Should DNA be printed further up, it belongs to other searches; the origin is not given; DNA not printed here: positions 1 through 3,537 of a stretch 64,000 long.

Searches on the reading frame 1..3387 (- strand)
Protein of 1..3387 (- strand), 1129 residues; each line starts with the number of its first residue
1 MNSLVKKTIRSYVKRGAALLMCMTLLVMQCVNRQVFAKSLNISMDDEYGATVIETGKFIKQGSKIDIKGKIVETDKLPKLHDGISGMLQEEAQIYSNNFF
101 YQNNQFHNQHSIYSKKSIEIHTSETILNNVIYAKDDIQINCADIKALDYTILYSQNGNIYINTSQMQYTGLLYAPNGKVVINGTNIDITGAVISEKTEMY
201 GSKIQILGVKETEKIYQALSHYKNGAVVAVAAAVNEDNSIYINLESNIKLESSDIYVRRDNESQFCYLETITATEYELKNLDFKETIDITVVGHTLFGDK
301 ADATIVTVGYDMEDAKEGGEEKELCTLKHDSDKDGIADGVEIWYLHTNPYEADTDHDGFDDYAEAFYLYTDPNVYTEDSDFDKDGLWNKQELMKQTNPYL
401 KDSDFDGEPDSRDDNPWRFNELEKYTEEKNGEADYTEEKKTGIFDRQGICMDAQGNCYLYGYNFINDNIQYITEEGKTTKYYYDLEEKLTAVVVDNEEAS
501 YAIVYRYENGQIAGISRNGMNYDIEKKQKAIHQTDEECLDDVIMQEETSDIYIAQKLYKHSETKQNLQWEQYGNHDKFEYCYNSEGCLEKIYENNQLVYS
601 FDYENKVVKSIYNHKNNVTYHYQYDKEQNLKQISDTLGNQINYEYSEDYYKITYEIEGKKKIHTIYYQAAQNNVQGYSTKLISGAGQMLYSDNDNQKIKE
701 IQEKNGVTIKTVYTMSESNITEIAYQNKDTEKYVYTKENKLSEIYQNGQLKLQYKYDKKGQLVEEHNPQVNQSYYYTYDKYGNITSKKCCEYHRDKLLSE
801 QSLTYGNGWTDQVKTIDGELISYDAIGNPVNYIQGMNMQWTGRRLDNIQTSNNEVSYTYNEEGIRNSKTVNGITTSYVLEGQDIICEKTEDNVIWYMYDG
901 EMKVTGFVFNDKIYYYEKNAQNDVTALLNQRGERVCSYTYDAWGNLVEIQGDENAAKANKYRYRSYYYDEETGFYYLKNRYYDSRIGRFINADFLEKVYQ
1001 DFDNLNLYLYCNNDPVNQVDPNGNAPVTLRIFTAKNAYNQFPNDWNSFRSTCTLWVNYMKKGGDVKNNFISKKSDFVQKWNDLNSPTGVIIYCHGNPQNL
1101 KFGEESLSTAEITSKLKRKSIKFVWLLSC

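Call 10: search_protein_families(library=pfam, proteins=[window:1-3387:-], max_evalue=0.01)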
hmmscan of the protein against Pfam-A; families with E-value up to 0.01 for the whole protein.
window:1-3387:- (1129 aa): 2 families
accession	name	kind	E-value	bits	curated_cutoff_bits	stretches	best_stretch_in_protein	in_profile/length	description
PF05593.20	RHS_repeat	-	1.7e-09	38.3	22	0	756-786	1-30/38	RHS Repeat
PF18884.5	TSP3_bac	-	7.5e-05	22.9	25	0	330-349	1-19/22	Bacterial TSP3 repeat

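Call 14: find_homologous_proteins(query=window:1-3387:-, max_evalue=1e-20)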
Query window:1-3387:- (1129 aa): 12 proteins with E <= 1e-20 among 8000 candidates.
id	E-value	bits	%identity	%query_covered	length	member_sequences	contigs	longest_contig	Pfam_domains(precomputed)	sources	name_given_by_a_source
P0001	0.0e+0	2515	98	100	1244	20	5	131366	PF05593.20,PF25023.2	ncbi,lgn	-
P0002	0.0e+0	1449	58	100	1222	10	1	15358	PF05593.20,PF18884.6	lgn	-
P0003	0.0e+0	1302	60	85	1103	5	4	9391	PF05593.20,PF25023.2,PF18884.6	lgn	-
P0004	7.0e-238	811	39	99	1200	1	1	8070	PF05593.20,PF25023.2,PF18884.6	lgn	-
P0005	1.1e-150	522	33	100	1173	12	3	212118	PF05593.20,PF25023.2,PF18884.6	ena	-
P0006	1.1e-144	502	34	99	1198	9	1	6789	PF18884.6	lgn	-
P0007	1.4e-136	475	32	91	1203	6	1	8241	PF05593.20,PF25023.2,PF18884.6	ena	-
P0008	1.6e-126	442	30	99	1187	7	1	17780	PF05593.20,PF18884.6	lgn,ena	-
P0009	3.9e-116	408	34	80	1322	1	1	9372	PF14412.13,PF05593.20,PF14200.13,PF25023.2,PF00652.29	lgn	-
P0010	3.2e-58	216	32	51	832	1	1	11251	PF05593.20,PF25023.2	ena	-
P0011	1.4e-47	181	29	51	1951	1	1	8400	PF05593.20,PF25023.2,PF20148.5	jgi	jgi:RHS repeat-associated protein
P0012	2.6e-40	157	29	51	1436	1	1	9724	PF05593.20,PF25023.2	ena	-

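Call 15: find_encoding_contigs(protein=P0001, flank=6000, max_places=5)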
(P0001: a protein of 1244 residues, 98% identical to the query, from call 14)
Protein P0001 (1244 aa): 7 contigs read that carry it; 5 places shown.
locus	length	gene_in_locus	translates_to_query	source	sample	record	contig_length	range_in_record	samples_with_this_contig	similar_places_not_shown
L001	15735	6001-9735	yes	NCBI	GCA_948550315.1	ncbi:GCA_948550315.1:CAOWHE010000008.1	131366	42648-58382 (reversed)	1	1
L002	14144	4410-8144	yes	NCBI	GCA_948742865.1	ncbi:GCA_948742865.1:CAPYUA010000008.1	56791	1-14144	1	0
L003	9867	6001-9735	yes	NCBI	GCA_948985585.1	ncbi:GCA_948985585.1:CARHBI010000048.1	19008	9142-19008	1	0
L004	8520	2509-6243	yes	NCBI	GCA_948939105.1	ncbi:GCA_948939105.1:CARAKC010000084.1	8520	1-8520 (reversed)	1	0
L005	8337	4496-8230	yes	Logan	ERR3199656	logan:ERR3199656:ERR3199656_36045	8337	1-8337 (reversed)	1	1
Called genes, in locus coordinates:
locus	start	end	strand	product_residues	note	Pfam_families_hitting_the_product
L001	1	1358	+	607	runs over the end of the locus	PF06480:FtsH_ext, PF00004:AAA, PF17862:AAA_lid_3, PF01434:Peptidase_M41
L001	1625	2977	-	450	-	PF03448:MgtE_N, PF00571:CBS, PF01769:MgtE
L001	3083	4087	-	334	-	PF02885:Glycos_trans_3N, PF00591:Glycos_transf_3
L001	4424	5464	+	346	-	-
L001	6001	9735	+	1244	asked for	PF05593:RHS_repeat (faint), PF25023:TEN_YD-shell (weak)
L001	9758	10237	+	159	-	-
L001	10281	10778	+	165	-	-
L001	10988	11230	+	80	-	-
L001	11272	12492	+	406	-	PF27533:CapK_C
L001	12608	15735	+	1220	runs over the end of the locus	PF18884:TSP3_bac (faint), PF05593:RHS_repeat (faint), PF25023:TEN_YD-shell (weak)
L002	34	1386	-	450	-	PF03448:MgtE_N, PF00571:CBS, PF01769:MgtE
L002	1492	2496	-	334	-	PF02885:Glycos_trans_3N, PF00591:Glycos_transf_3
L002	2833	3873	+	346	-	-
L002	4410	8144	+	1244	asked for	PF05593:RHS_repeat (faint), PF25023:TEN_YD-shell (weak)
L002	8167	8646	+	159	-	-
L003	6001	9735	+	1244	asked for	PF05593:RHS_repeat (faint), PF25023:TEN_YD-shell (weak)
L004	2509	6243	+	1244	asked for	PF05593:RHS_repeat (faint), PF25023:TEN_YD-shell (weak)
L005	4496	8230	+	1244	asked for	PF05593:RHS_repeat (faint), PF25023:TEN_YD-shell (weak)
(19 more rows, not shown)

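Call 16: find_encoding_contigs(protein=P0002, flank=6000, max_places=3)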
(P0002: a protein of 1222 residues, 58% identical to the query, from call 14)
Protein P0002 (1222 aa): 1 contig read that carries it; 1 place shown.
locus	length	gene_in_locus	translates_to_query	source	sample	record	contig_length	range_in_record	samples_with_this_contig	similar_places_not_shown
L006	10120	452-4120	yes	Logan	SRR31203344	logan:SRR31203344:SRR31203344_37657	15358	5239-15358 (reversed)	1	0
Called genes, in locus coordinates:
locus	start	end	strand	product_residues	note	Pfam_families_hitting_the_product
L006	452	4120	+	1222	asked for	PF18884:TSP3_bac (faint), PF05593:RHS_repeat (faint)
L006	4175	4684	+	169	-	-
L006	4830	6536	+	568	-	PF02743:dCache_1, PF13487:HD_5, PF01966:HD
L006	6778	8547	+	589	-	PF00909:Ammonium_transp, PF00543:P-II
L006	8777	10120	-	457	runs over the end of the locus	PF01814:Hemerythrin, PF00072:Response_reg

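Call 17: find_encoding_contigs(protein=P0003, flank=6000, max_places=4)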
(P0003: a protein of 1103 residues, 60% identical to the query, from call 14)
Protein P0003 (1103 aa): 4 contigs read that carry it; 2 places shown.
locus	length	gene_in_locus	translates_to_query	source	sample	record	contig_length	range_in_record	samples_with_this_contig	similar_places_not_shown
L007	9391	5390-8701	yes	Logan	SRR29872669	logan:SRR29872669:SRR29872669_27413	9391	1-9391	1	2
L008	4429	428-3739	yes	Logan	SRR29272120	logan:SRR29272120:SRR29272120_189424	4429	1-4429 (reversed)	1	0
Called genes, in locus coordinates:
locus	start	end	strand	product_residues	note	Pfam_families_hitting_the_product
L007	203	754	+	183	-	-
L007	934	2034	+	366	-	-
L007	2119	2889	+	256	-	-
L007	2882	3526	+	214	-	PF02463:SMC_N (weak), PF00005:ABC_tran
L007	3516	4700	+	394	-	PF02687:FtsX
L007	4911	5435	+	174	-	-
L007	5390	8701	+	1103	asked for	PF18884:TSP3_bac (faint), PF05593:RHS_repeat (faint), PF25023:TEN_YD-shell (weak)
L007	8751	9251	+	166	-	-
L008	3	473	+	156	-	?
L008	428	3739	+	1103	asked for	PF18884:TSP3_bac (faint), PF05593:RHS_repeat (faint), PF25023:TEN_YD-shell (weak)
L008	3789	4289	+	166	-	-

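Call 18: find_encoding_contigs(protein=P0004, flank=6000, max_places=2)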
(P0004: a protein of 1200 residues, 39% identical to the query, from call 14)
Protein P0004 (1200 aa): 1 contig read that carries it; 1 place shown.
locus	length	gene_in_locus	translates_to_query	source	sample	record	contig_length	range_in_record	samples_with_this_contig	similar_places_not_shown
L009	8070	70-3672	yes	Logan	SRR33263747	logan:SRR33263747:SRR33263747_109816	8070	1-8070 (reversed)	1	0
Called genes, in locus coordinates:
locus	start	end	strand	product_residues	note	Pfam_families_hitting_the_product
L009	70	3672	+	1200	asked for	PF18884:TSP3_bac (faint), PF05593:RHS_repeat (faint), PF25023:TEN_YD-shell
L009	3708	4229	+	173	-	-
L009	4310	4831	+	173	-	-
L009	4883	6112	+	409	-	PF00079:Serpin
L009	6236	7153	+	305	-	-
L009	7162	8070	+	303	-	?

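Call 19: find_encoding_contigs(protein=P0005, flank=6000, max_places=3)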
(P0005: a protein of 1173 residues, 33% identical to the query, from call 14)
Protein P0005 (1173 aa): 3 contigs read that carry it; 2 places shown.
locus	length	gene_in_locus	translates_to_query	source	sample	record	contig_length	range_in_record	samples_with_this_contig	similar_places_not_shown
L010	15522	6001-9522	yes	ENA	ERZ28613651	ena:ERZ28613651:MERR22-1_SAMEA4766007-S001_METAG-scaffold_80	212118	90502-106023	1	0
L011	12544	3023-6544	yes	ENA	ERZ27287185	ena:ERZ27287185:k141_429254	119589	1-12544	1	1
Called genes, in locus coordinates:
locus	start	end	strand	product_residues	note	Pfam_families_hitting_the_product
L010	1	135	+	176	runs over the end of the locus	-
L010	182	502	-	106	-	-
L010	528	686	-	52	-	-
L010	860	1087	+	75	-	-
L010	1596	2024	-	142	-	-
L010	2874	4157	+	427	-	PF00078:RVT_1, PF08388:GIIM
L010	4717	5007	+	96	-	-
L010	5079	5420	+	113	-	PF04647:AgrB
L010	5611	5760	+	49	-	-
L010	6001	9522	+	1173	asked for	PF18884:TSP3_bac (faint), PF05593:RHS_repeat (faint), PF25023:TEN_YD-shell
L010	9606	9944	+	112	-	-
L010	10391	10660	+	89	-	-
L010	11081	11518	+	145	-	PF09424:YqeY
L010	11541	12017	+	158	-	PF13420:Acetyltransf_4 (weak), PF00583:Acetyltransf_1, PF13673:Acetyltransf_10, PF13508:Acetyltransf_7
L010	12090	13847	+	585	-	PF13292:DXP_synthase_N, PF00676:E1_dh (weak), PF02779:Transket_pyr, PF02780:Transketolase_C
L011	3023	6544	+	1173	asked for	PF18884:TSP3_bac (faint), PF05593:RHS_repeat (faint), PF25023:TEN_YD-shell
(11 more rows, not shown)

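Call 20: find_encoding_contigs(protein=P0006, flank=6000, max_places=2)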
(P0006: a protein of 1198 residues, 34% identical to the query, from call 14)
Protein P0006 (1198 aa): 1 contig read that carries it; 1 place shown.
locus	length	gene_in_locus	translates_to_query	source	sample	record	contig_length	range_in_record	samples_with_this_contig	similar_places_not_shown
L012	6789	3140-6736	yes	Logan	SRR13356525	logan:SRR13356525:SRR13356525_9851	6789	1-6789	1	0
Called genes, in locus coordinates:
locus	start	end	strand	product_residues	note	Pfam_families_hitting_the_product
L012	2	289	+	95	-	?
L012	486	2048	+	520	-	-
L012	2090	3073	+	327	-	PF14399:BtrH_N (weak)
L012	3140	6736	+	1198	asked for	PF18884:TSP3_bac (faint)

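Call 21: find_encoding_contigs(protein=P0007, flank=6000, max_places=2)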
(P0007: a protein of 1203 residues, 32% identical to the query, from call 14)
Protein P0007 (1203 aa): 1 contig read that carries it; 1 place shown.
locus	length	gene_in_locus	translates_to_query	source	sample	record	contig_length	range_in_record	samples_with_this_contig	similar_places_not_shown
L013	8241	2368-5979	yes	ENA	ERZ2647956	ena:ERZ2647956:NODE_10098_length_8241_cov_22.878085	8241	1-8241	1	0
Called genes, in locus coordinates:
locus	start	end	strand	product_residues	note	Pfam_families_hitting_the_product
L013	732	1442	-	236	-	-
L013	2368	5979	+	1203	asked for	PF18884:TSP3_bac (faint), PF05593:RHS_repeat (faint), PF25023:TEN_YD-shell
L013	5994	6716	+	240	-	PF23598:LRR_14 (weak), PF12799:LRR_4 (faint)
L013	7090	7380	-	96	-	PF01695:IstB_IS21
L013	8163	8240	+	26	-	?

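Call 22: find_encoding_contigs(protein=P0008, flank=6000, max_places=2)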
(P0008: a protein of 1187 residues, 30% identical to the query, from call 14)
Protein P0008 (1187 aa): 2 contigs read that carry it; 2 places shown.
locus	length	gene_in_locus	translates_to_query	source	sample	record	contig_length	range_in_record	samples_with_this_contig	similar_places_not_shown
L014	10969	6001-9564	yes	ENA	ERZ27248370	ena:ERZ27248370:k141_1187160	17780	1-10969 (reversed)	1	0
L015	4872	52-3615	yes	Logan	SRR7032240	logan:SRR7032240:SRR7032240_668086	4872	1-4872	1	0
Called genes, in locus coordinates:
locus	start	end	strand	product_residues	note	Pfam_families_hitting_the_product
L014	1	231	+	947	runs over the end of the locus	PF14508:GH97_N, PF10566:Glyco_hydro_97, PF14509:GH97_C, PF16990:CBM_35 (faint)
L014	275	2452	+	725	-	PF16875:Glyco_hydro_36N, PF02065:Melibiase, PF16874:Glyco_hydro_36C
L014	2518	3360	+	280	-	-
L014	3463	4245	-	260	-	PF00072:Response_reg, PF08769:Spo0A_C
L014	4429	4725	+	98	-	PF00550:PP-binding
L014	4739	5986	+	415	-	PF00501:AMP-binding (weak)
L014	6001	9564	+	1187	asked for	PF18884:TSP3_bac (faint), PF05593:RHS_repeat (faint)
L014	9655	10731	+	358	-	PF13385:Laminin_G_3 (weak)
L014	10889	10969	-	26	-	?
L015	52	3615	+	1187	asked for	PF18884:TSP3_bac (faint), PF05593:RHS_repeat (faint)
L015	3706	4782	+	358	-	PF13385:Laminin_G_3 (weak)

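Call 29: find_related_loci(query=A2, collection=genome_contigs, flank=2500)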
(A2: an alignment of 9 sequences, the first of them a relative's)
Query A2 (1244 aa) in genome_contigs; peptide patterns used: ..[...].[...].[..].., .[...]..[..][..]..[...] (x = any residue, [..] = any of these).
600 stretches matched a pattern (row limit reached: there are more); 426 encode a relative of the query (tblastn E <= 1e-3); the best 80 are kept; 80 distinct loci.
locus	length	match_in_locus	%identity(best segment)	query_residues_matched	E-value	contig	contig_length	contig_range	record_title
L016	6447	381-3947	34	13-1240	0e+0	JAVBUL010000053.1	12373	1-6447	MAG: Lachnospiraceae bacterium isolate EPI_MAG_00278 c_000004948027, whole genome shotgun sequence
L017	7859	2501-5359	34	52-1023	9e-150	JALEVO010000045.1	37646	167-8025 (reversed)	MAG: Oscillospiraceae bacterium isolate SUG375 k141_280631, whole genome shotgun sequence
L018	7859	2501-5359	34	52-1023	9e-150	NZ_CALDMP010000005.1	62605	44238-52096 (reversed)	MAG: uncultured Ruminococcus sp. isolate ERR318690_bin.80_CONCOCT_v1.1_MAG ERZ1764582.440, whole genome shotgun sequence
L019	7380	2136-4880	29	207-1025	8e-71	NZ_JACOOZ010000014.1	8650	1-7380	Eubacterium segne strain BX4 BX4_ctg014, whole genome shotgun sequence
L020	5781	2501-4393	29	450-1025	1e-63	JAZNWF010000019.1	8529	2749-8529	MAG: Eubacteriales bacterium isolate T1900044784_TS20190250.MAGScoT_cleanbin_000080 SGB_2604_k141_2176899, whole genome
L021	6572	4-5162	42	734-1038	3e-60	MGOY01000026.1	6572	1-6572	MAG: Clostridiales bacterium GWF2_38_85 gwf2_scaffold_32960, whole genome shotgun sequence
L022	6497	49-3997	41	736-1023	1e-59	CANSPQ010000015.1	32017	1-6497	MAG TPA_asm: uncultured Bacillales bacterium isolate SRR15730548_bin.42_metawrap_v1.3_MAG genome assembly, contig: NODE.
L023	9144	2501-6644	30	452-1023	3e-59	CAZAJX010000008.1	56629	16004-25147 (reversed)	MAG TPA_asm: uncultured Oscillospiraceae bacterium isolate SRP315200_co1_264 genome assembly, contig: NODE_495_length_56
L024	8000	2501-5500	30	5-1033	6e-128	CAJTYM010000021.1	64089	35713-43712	MAG TPA_asm: uncultured Lachnospiraceae bacterium isolate MGBC122324 genome assembly, contig: MGBC122324.21, whole genom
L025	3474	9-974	41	741-1038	4e-57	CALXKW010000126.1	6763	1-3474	MAG: uncultured Clostridia bacterium isolate BRZ_AL__bin4 genome assembly, contig: BRZ_AL__NODE_11143_length_6763_cov_4.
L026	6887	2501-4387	30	452-1061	2e-56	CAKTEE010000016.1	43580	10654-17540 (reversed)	MAG: uncultured Eubacteriales bacterium isolate REFINED_METABAT215_TOP10_CONTIGS_1500_ASSEMBLY_K77_MERGED__Hadza_PheChl_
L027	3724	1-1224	35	823-1235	3e-56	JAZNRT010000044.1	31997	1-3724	MAG: Acutalibacteraceae bacterium isolate T1900044813_TS20190279.MAGScoT_cleanbin_000022 SGB_2803_k141_480385, whole gen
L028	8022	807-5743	37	708-1067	2e-55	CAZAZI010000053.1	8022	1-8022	MAG TPA_asm: uncultured Oscillospiraceae bacterium isolate SRP192927_co2_556 genome assembly, contig: NODE_18991_length_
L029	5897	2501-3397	38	719-1023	1e-54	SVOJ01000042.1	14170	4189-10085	MAG: Oscillospiraceae bacterium isolate SIG562 NODE_21473_length_14170_cov_2.276152, whole genome shotgun sequence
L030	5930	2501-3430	39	733-1023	3e-54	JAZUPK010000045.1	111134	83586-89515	MAG: Acutalibacteraceae bacterium isolate T1900044867_TS20190333.MAGScoT_cleanbin_000018 SGB_3135_k141_1473002, whole ge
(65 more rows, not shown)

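Call 44: search_protein_families(library=pfam, proteins=[L001:9049-9735:+, L001:9758-10237:+, L001:10281-10778:+, L001:10988-11230:+, L001:11272-12492:+, L001:6001-7000:+], max_evalue=1)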
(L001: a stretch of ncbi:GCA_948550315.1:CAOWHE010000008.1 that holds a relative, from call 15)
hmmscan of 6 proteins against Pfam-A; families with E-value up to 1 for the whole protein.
L001:9049-9735:+ (228 aa): 1 family
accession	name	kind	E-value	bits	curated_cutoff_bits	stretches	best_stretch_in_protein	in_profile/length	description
PF18755.6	RAMA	-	0.074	13.4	35.2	1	132-180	43-90/107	Restriction Enzyme Adenine Methylase Associated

L001:9758-10237:+ (159 aa): 1 family
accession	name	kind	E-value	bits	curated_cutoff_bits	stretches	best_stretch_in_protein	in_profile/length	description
PF19122.5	DUF5806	-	0.062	13.6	33.5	1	88-116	38-66/148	Family of unknown function (DUF5806)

L001:10281-10778:+ (165 aa): 1 family
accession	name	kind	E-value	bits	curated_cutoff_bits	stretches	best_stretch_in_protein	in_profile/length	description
PF19122.5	DUF5806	-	0.072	13.4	33.5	1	88-116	38-66/148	Family of unknown function (DUF5806)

L001:10988-11230:+ (80 aa): 1 family
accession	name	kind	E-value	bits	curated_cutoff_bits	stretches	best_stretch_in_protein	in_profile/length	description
PF00550.31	PP-binding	-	0.00066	20.3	20.8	1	31-58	25-52/67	Phosphopantetheine attachment site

L001:11272-12492:+ (406 aa): 2 families
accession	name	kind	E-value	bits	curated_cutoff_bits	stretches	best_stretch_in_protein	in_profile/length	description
PF00501.34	AMP-binding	-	0.0033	16.7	29.9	1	148-228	245-329/384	AMP-binding enzyme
PF23571.1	GH3_M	-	0.099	13.2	23.6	1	250-286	35-67/75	GH3 family central domain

L001:6001-7000:+ (333 aa): 2 families
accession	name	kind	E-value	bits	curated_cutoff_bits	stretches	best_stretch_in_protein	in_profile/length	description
PF23981.1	DUF7305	-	2e-06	28.3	27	1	125-201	102-172/185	Domain of unknown function (DUF7305)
PF22349.1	Fervidolysin_SD2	-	0.19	12.3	26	1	138-198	30-87/113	Fervidolysin, second beta-sandwich domain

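Call 50: search_protein_families(library=ncbifam, proteins=[P0001, L001:9758-10237:+], max_evalue=0.01)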
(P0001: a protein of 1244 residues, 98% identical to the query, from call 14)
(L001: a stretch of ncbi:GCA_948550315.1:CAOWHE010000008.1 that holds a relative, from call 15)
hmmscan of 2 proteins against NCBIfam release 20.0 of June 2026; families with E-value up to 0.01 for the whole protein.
P0001 (1244 aa): 4 families
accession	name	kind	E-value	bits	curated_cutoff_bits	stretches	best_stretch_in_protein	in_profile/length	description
TIGR03696.1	Rhs_assc_core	domain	1.5e-19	70.3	32.5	1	940-1023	1-75/76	RHS repeat-associated core domain-containing protein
NF041261.1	RHS_core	equivalog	2.8e-19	68.5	2000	2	908-1023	1152-1260/1261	RHS element core protein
TIGR01643.1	YD_repeat_2x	repeat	4.3e-13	49.2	15.8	0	756-787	1-31/42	YD repeat-containing protein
NF033765.2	gliding_CglD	equivalog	0.0075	14.1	400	0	323-415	200-301/1124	adventurous gliding motility lipoprotein CglD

L001:9758-10237:+ (159 aa): 0 families

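Call 51: search_solved_structures(query=L001:9049-9735:+, max_evalue=1)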
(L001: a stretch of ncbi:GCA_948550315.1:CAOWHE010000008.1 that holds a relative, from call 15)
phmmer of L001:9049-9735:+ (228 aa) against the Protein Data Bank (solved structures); distinct sequences matched with E-value up to 1: 1.
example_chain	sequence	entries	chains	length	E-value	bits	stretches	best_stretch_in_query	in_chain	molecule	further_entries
3j9m_l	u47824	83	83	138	0.86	12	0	137-188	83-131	mL54 | 39S ribosomal protein L54, mitochondrial | Large ribosomal subunit protein mL54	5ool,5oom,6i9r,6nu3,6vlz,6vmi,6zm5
